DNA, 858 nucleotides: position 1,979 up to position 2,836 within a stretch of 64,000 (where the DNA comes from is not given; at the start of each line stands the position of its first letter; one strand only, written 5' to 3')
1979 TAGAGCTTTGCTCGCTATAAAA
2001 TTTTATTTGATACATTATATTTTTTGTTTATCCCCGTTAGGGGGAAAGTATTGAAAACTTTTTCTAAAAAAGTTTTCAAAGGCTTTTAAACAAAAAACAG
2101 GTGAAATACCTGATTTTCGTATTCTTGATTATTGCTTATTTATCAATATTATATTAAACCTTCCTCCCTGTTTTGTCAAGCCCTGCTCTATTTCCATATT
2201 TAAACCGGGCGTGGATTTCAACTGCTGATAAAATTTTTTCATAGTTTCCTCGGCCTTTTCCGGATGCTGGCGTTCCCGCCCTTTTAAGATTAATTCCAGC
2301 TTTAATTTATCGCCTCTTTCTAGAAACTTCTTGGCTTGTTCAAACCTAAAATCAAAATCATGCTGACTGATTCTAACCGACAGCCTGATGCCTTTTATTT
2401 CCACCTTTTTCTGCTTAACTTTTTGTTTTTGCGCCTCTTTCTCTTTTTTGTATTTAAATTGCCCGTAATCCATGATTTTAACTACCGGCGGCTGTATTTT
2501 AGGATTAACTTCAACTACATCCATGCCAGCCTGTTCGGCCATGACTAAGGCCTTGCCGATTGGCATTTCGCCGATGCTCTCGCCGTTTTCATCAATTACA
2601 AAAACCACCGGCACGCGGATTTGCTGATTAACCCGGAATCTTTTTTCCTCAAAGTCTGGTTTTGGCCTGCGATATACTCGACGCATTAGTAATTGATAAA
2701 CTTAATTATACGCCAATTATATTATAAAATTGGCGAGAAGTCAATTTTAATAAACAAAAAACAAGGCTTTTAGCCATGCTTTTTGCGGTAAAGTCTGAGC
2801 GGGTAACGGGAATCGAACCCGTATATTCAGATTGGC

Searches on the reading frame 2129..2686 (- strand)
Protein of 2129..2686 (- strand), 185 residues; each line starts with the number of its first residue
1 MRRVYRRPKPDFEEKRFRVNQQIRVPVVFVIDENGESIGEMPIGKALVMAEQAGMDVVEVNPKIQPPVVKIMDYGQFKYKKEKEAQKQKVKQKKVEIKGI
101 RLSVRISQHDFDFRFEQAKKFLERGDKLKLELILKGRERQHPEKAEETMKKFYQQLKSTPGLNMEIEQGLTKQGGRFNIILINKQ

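Call 51: find_encoding_contigs(protein=window:2129-2686:-, flank=10000, max_places=3)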
Protein window:2129-2686:- (185 aa): 1 contig read that carries it; 1 place shown.
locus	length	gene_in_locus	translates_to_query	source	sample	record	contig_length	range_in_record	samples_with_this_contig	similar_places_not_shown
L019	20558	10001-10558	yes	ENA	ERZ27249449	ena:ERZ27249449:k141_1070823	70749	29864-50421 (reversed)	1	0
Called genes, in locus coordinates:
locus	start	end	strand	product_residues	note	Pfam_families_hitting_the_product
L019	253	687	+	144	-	PF03479:PCC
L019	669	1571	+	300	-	PF10648:Gmad2, PF10646:Germane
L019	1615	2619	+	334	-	PF04055:Radical_SAM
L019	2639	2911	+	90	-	PF18905:DUF5661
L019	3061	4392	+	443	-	PF08529:NusA_N, PF00575:S1 (weak), PF13184:KH_NusA_1st, PF00013:KH_1 (faint), PF26594:KH_NusA_2nd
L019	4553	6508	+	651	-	PF03030:H_PPase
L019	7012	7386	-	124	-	-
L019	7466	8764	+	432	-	PF05697:Trigger_N, PF00254:FKBP_C, PF05698:Trigger_C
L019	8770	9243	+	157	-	PF01668:SmpB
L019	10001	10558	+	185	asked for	PF05198:IF3_N, PF00707:IF3_C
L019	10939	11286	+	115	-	PF00453:Ribosomal_L20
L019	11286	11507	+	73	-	PF03840:SecG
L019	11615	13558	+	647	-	PF00496:SBP_bac_5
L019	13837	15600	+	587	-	PF00753:Lactamase_B, PF12706:Lactamase_B_2, PF22505:RNase_J_b_CASP, PF07521:RMMBL (weak), PF17770:RNase_J_C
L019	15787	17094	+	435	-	PF01476:LysM, PF23446:LysM1_NFP_LYK (faint), PF23473:LysM3_LYK4_5 (weak), PF01476:LysM, PF01551:Peptidase_M23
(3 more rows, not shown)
